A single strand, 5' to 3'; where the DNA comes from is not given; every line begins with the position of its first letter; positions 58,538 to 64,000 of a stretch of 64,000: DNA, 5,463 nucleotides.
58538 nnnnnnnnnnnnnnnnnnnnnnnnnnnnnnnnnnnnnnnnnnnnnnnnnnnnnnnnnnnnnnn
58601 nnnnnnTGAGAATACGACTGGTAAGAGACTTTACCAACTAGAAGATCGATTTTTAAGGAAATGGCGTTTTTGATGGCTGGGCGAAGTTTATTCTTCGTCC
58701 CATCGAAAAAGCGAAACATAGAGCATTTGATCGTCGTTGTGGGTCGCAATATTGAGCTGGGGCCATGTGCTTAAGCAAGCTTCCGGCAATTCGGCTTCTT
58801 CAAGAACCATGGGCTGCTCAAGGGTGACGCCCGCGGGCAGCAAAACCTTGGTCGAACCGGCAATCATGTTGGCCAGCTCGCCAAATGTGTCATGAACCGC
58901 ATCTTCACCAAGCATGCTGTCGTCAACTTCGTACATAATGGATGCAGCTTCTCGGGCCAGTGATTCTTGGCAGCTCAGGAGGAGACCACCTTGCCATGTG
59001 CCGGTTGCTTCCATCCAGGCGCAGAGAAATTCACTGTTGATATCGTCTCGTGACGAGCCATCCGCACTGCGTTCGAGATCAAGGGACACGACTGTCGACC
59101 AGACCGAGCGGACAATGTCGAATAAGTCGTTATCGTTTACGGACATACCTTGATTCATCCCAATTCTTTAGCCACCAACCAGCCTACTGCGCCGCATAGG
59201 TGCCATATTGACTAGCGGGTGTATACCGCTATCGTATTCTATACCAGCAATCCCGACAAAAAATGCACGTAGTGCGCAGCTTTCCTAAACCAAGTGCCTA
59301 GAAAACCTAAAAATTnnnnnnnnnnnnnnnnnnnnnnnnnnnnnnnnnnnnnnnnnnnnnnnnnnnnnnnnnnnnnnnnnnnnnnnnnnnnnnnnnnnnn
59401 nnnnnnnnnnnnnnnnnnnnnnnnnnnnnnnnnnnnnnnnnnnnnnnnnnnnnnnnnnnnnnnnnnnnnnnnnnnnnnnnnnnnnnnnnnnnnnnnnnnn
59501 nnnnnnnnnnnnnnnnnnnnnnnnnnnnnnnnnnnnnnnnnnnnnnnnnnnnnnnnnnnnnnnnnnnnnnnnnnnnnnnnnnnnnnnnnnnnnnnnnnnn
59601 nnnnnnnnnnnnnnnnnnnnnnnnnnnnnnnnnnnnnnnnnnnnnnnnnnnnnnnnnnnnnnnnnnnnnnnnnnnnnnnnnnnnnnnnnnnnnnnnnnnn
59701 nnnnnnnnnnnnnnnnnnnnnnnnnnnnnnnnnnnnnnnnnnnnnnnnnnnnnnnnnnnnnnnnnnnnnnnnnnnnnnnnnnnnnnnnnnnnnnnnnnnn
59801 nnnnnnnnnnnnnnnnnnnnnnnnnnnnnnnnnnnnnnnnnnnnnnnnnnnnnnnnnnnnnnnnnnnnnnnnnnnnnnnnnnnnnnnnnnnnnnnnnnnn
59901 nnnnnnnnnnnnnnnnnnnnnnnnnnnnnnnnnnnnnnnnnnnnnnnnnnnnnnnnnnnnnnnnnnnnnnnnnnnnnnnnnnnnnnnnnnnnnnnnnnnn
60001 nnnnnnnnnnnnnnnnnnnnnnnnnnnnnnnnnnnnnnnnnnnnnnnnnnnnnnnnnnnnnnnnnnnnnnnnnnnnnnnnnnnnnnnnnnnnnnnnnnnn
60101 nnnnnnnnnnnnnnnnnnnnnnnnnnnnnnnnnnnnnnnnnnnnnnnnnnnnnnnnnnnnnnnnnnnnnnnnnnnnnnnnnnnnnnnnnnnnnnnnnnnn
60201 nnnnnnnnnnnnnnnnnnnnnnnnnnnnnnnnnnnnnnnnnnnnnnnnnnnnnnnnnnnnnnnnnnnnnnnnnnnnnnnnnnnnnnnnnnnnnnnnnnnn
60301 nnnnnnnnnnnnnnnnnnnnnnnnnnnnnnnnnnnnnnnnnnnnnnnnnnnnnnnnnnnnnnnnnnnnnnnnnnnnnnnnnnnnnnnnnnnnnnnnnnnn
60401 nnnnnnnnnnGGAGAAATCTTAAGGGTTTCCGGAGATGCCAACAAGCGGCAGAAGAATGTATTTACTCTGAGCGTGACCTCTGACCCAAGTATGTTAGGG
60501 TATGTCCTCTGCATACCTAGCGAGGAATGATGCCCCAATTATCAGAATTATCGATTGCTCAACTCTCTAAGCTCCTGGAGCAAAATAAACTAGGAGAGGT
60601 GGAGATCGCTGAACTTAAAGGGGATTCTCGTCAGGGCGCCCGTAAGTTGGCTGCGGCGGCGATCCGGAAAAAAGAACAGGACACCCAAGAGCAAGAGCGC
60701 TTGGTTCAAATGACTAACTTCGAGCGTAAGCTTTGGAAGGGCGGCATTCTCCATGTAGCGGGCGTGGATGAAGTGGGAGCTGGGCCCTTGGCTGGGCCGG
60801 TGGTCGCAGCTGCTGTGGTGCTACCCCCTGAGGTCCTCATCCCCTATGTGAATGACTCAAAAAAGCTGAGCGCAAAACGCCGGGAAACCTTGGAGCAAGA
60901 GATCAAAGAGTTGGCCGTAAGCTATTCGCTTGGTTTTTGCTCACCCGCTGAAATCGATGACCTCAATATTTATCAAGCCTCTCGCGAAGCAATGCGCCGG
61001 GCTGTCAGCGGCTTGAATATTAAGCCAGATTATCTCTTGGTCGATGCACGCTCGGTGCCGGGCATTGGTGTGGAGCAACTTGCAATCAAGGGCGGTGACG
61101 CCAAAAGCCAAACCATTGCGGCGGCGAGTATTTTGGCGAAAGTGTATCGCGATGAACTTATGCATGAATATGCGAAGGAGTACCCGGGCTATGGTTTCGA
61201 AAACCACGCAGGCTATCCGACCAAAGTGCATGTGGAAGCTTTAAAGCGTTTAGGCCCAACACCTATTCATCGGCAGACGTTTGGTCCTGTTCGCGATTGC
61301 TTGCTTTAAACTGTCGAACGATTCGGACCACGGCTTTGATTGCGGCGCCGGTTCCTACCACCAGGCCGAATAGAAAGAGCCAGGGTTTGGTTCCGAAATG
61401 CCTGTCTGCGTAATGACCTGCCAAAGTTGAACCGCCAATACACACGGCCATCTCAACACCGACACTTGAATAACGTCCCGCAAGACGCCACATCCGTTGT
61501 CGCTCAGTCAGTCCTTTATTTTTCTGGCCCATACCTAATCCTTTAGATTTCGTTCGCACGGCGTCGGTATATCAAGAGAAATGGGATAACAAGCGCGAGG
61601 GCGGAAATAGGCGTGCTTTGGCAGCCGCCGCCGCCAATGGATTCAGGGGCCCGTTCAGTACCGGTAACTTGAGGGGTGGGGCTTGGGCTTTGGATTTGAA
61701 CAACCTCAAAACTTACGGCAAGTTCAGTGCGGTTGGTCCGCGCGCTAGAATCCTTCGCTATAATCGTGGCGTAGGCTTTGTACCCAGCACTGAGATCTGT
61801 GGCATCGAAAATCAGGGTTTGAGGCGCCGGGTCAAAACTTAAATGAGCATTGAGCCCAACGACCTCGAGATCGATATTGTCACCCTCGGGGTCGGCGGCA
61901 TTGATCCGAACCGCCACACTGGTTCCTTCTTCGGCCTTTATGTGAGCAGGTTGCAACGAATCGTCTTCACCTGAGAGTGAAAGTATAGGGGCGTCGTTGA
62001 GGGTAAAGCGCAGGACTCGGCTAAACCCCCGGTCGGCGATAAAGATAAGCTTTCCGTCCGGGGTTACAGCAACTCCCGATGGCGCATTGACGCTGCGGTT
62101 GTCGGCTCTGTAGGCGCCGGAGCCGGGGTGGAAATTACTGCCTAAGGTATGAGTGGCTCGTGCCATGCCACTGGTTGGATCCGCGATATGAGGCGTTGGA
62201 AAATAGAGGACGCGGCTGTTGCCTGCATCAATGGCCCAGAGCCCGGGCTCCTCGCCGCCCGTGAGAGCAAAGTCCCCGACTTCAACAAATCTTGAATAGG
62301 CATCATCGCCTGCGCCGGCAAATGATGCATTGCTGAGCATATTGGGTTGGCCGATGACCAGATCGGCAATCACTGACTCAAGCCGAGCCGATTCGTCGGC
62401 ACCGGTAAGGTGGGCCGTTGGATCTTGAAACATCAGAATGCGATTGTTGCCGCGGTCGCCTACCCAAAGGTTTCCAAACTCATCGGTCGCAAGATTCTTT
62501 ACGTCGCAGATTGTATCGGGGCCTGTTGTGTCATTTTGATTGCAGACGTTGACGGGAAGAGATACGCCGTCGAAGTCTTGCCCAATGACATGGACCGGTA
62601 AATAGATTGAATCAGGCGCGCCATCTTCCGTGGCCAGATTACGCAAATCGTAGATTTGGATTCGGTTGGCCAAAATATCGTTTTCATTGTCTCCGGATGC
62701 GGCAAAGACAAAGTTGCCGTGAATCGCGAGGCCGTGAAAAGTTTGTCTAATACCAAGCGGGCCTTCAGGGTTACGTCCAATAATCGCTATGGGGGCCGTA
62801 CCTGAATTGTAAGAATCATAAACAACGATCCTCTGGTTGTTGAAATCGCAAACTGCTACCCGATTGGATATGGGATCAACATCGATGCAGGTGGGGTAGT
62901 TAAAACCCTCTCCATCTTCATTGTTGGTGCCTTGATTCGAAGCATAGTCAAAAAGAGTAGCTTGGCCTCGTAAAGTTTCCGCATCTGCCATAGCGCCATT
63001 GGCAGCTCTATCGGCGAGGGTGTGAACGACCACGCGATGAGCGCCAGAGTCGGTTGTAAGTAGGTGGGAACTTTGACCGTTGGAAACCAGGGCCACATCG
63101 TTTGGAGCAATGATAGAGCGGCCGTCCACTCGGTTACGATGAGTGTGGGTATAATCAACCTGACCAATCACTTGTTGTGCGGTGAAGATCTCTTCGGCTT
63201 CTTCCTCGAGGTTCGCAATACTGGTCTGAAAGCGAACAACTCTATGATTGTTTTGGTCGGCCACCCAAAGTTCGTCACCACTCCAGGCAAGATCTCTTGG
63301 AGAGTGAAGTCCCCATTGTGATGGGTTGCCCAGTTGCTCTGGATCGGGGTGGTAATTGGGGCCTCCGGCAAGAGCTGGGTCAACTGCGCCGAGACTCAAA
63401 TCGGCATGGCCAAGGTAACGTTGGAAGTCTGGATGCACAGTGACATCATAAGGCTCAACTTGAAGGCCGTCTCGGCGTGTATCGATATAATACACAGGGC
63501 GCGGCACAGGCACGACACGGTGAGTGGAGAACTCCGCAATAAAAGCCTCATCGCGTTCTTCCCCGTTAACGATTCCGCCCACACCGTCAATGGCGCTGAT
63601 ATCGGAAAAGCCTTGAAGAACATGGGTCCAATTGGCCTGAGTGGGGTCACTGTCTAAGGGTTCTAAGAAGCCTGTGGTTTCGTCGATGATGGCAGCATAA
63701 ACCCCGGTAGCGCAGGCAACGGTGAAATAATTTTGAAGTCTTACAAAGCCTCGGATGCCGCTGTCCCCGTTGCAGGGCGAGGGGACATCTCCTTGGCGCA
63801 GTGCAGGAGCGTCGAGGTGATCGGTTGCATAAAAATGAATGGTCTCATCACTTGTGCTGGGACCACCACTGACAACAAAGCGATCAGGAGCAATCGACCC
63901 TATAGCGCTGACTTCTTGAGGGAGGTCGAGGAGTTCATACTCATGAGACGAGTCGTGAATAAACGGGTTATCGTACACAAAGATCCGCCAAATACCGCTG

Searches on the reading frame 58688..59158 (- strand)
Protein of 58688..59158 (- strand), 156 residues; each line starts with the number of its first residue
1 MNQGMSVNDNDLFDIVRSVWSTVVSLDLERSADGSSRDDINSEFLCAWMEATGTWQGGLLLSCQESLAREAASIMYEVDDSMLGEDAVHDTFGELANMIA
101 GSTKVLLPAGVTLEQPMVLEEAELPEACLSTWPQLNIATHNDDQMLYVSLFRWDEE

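Call 5: search_protein_families(library=pfam, proteins=[window:58688-59158:-], max_evalue=0.001)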
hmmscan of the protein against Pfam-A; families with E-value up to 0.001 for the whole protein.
window:58688-59158:- (156 aa): 1 family
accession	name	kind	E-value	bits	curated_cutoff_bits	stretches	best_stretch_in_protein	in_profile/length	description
PF13690.11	CheX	-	3.9e-15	56.1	27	1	46-128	2-82/94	Chemotaxis phosphatase CheX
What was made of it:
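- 58688..59158 (-): cheX3. An unlinked third CheX paralog of 156 aa, between an RNase Y-like gene and a DHH phosphoesterase gene. PF13690 56.1 bits (call 5).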

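Call 17: search_protein_families(library=ncbifam, proteins=[window:58688-59158:-], max_evalue=0.001)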
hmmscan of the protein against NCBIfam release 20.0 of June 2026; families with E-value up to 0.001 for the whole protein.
window:58688-59158:- (156 aa): 1 family
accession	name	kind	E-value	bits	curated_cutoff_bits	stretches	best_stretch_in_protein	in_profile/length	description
NF041094.1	CheX_Thtogales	equivalog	0.00018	21.3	280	1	40-138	36-138/152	CheY-P phosphatase CheX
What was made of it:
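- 58688..59158 (-): Weak match to the Thermotogales CheX equivalog (call 17).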

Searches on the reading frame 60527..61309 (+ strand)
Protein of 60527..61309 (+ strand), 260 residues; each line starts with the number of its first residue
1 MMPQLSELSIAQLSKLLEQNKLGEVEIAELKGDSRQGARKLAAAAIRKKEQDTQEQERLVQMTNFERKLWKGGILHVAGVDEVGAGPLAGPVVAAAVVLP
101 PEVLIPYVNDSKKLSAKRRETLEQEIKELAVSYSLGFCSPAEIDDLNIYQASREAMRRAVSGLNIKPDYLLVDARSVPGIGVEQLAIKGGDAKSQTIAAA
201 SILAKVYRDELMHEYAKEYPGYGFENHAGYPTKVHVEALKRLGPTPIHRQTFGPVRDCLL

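Call 5: search_protein_families(library=pfam, proteins=[window:60527-61309:+], max_evalue=0.001)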
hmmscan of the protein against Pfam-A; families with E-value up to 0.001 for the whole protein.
window:60527-61309:+ (260 aa): 1 family
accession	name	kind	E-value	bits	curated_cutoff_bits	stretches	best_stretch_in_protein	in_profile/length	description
PF01351.25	RNase_HII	-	3.4e-41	141.8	25.8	1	78-252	1-196/199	Ribonuclease HII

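Call 51: find_encoding_contigs(protein=window:60527-61309:+, flank=10000, max_places=3)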
Protein window:60527-61309:+ (260 aa): 1 contig read that carries it; 1 place shown.
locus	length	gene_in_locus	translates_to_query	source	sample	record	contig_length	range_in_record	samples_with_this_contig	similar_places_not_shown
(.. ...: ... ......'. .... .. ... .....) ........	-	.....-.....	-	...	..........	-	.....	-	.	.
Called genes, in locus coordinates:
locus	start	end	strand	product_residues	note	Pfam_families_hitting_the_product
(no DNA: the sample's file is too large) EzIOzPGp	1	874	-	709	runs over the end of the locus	PF00072:Response_reg (weak), PF00512:HisKA, PF02518:HATPase_c, PF00072:Response_reg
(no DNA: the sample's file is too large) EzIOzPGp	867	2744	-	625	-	PF00672:HAMP, PF02518:HATPase_c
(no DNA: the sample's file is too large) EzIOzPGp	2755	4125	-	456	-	PF01523:PmbA_TldD_1st, PF19290:PmbA_TldD_2nd, PF19289:PmbA_TldD_3rd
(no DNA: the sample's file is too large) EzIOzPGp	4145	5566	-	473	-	PF01523:PmbA_TldD_1st, PF19290:PmbA_TldD_2nd, PF19289:PmbA_TldD_3rd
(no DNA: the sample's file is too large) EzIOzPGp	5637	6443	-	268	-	-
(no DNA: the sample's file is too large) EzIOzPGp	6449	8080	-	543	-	PF08668:HDOD (faint), PF01966:HD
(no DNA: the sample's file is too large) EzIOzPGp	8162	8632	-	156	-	PF13690:CheX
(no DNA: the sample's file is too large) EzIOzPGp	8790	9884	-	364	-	PF01368:DHH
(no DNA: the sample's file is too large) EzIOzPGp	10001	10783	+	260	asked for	PF27457:RNase_HII_N (weak), PF01351:RNase_HII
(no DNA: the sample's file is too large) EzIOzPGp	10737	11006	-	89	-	PF09527:ATPase_gene1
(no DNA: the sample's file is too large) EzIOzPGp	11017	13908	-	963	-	PF01436:NHL (faint)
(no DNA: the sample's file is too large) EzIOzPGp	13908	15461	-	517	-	-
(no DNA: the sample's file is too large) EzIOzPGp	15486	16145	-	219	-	-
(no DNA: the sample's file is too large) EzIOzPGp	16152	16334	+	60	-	-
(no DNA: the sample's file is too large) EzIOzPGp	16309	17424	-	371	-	-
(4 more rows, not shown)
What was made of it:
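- Tried and rejected: The right flank gave about 7 kb beyond the window (call 51).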

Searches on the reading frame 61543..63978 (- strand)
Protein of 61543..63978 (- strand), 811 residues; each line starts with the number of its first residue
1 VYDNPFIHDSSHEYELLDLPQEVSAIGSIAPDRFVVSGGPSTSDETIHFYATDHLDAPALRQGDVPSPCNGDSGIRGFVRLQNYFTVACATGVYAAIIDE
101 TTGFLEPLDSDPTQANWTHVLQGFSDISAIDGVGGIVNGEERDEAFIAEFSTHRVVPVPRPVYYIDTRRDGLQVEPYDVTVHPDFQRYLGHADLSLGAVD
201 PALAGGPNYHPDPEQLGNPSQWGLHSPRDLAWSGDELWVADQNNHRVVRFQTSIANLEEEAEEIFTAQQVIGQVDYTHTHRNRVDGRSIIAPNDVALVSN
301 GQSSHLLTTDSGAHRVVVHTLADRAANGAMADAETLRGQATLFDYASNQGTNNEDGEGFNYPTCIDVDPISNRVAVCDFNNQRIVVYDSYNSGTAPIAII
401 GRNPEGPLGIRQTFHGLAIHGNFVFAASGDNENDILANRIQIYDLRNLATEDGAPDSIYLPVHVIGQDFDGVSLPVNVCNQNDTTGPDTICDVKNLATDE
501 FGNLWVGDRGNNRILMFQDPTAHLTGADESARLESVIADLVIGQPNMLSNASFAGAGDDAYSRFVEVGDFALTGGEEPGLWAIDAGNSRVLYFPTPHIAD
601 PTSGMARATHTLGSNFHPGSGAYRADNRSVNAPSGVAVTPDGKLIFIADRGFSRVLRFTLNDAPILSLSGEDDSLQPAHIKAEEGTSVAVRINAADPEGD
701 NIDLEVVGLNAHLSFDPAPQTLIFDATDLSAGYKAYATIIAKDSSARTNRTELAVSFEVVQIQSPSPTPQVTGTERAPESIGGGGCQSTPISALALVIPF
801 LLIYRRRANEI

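Call 5: search_protein_families(library=pfam, proteins=[window:61543-63978:-], max_evalue=0.001)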
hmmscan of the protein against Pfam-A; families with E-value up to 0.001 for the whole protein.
window:61543-63978:- (811 aa): 1 family
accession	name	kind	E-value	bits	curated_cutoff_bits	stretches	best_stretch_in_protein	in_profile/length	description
PF01436.27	NHL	-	1.2e-19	69.7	20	2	359-387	1-28/28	NHL repeat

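Call 9: find_encoding_contigs(protein=window:61543-63978:-, flank=10000, max_places=3)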
Protein window:61543-63978:- (811 aa): no gene with exactly this product is on record in the collection.
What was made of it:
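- Tried and rejected: The last window ORF gave no record because it runs off the window end (call 9).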
